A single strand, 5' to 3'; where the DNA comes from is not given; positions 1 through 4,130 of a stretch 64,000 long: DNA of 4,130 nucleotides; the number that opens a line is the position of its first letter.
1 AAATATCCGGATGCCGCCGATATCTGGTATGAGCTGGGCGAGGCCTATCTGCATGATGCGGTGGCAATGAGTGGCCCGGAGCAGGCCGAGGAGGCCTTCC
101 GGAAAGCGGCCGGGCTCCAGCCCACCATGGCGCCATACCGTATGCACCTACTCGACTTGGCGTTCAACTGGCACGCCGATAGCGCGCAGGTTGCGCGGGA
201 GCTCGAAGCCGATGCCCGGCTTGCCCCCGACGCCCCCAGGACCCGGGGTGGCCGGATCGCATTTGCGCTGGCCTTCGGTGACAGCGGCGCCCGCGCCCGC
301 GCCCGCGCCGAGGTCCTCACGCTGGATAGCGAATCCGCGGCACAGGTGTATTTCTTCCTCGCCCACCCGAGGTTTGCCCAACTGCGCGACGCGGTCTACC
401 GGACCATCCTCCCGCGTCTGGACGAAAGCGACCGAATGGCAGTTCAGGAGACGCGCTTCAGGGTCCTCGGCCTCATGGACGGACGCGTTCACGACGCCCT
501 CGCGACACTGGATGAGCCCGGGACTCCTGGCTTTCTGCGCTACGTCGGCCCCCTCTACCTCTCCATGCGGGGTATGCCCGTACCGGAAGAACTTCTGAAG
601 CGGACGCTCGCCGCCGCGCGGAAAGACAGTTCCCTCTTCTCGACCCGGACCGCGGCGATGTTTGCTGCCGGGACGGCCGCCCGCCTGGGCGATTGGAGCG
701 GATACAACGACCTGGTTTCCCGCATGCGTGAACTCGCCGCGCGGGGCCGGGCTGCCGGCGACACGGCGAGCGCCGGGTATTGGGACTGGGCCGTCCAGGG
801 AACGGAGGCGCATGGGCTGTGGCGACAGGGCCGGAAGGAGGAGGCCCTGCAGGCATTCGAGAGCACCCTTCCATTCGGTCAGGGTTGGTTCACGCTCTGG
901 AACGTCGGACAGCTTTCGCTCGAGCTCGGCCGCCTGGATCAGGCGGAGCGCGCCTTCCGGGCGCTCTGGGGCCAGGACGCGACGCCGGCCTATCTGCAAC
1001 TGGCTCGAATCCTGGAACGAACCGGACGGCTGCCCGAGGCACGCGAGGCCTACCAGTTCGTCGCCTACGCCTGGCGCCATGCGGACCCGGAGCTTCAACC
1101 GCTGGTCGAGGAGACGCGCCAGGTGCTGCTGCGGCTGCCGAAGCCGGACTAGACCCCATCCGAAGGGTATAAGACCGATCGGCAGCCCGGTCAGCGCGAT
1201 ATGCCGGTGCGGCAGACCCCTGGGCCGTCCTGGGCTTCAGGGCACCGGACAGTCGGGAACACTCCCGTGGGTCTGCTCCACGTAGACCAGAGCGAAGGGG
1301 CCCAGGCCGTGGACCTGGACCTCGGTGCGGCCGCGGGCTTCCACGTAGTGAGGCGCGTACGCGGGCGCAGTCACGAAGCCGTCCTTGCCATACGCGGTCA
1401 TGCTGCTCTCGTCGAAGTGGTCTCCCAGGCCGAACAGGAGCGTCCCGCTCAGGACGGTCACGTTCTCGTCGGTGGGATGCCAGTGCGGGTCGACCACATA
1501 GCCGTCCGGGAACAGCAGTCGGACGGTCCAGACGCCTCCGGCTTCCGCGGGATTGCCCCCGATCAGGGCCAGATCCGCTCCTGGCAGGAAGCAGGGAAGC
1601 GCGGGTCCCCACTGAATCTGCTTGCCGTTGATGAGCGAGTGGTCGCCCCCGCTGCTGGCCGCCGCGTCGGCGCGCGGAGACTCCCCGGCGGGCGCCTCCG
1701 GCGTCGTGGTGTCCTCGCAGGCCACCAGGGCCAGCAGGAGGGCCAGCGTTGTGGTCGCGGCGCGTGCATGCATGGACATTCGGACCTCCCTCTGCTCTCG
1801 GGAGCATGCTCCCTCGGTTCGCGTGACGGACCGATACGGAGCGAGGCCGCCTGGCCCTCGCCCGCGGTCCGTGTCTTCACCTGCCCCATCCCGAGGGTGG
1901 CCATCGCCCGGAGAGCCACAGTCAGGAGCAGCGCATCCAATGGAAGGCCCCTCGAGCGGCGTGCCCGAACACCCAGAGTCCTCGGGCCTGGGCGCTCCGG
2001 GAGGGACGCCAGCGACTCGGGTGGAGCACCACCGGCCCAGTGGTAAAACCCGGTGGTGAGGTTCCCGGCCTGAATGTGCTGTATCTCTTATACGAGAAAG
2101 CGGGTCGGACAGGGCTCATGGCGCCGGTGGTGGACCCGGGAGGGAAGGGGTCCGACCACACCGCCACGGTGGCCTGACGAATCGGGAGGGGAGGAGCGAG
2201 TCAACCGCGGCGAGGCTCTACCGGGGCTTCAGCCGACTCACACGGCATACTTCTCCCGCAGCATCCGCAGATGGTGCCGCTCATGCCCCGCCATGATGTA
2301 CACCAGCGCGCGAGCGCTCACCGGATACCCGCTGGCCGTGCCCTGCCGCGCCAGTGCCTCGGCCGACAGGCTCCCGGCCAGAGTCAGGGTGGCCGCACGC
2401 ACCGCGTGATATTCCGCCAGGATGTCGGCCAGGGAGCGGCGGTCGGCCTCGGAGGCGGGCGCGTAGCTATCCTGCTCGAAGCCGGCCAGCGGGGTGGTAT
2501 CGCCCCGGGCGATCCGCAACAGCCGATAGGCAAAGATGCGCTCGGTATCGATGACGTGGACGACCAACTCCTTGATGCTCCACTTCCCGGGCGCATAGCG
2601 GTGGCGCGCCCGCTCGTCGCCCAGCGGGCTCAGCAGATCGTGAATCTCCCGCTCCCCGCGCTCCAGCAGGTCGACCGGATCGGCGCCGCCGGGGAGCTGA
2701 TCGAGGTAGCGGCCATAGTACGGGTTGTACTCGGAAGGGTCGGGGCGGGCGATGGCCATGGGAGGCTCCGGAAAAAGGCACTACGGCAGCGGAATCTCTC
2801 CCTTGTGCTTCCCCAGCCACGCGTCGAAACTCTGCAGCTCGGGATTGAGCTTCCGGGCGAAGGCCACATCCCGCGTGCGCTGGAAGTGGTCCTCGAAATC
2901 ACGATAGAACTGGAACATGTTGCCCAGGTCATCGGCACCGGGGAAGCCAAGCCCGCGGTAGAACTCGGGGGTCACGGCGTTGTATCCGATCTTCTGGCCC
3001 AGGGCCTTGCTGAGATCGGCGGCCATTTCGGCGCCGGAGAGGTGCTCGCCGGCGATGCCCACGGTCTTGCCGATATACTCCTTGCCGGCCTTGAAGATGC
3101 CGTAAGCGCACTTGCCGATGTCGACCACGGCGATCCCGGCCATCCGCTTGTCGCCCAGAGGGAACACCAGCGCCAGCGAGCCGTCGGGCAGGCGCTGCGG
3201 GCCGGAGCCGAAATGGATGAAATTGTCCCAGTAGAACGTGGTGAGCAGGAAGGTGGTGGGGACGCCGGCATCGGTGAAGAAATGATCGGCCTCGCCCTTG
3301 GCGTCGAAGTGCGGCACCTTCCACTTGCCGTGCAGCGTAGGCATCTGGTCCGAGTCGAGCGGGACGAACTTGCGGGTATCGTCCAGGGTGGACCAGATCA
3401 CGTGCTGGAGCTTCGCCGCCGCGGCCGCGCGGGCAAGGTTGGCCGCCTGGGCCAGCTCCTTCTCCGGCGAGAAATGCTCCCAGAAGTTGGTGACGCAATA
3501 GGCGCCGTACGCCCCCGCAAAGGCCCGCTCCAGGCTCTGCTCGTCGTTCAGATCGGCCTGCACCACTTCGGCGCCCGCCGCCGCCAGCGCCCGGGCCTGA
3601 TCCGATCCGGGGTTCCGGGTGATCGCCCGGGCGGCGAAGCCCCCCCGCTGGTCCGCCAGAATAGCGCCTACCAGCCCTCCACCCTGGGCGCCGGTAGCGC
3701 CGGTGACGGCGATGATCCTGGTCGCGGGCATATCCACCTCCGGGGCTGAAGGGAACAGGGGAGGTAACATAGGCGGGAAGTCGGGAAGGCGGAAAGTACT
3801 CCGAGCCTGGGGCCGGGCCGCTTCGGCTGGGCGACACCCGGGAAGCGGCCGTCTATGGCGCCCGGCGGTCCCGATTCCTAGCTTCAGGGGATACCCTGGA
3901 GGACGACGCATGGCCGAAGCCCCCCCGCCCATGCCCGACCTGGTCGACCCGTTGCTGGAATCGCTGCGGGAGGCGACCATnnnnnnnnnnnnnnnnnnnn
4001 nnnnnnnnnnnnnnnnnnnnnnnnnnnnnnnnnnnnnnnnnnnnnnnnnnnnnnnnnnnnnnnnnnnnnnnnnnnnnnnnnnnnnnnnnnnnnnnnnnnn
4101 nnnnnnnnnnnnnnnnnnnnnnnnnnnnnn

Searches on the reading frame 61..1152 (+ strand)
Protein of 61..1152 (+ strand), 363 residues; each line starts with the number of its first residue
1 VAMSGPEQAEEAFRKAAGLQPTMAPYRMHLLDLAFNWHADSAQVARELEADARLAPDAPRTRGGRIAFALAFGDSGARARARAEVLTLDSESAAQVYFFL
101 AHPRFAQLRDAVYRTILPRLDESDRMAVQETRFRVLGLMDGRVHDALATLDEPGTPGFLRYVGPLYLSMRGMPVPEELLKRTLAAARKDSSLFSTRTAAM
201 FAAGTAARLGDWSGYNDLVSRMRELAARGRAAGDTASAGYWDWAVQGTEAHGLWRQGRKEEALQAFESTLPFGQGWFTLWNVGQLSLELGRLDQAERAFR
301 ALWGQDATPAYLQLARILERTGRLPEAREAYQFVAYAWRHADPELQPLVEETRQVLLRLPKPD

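Call 66: search_protein_families(library=pfam, proteins=[window:61-1152:+])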
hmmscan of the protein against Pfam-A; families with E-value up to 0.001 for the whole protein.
window:61-1152:+ (363 aa): 5 families
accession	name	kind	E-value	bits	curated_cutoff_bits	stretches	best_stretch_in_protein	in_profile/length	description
PF07719.23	TPR_2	-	8.6e-11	41.5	27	0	310-332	3-25/34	Tetratricopeptide repeat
PF13181.12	TPR_8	-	1.5e-08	34.6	25.7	0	309-332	2-25/34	Tetratricopeptide repeat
PF00515.34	TPR_1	-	4.1e-07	30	27.8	0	310-332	3-25/34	Tetratricopeptide repeat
PF14559.12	TPR_19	-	4.8e-05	24.1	25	1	287-331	2-48/68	Tetratricopeptide repeat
PF13432.12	TPR_16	-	0.00069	20.5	32.7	0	285-332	6-55/65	Tetratricopeptide repeat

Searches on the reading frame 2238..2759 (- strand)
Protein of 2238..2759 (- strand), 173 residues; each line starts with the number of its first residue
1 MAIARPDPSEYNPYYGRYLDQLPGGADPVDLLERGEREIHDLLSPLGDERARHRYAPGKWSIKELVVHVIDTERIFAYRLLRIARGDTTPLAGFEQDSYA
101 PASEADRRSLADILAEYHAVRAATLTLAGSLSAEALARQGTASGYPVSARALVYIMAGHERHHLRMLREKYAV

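Call 44: search_protein_families(library=pfam, proteins=[window:2238-2759:-])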
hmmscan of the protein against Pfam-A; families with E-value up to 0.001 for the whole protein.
window:2238-2759:- (173 aa): 4 families
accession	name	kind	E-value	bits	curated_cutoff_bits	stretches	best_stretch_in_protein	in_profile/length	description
PF12867.12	DinB_2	-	6.3e-25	88.5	24.8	1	32-166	2-127/128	DinB superfamily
PF04978.18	MST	-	1.1e-10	42.5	27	1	29-170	3-146/149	Mycothiol-S-transferase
PF11716.13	MDMPI_N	-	5e-07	30.9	24.2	1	33-152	2-124/140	Mycothiol maleylpyruvate isomerase N-terminal domain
PF05163.17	DinB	-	5.2e-07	30.2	23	1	36-163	16-134/165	DinB family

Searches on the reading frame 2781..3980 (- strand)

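Call 44: search_protein_families(library=pfam, proteins=[window:2781-3980:-])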
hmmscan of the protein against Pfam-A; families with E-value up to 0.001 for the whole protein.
window:2781-3980:- (399 aa): 2 families
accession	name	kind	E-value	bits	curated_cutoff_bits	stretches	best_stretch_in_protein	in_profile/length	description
PF05368.20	NmrA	-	3.2e-49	168.6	27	1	88-389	3-298/298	NmrA-like family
PF13460.12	NAD_binding_10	-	7.5e-14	52.4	27.2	1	94-245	1-141/184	NAD(P)H-binding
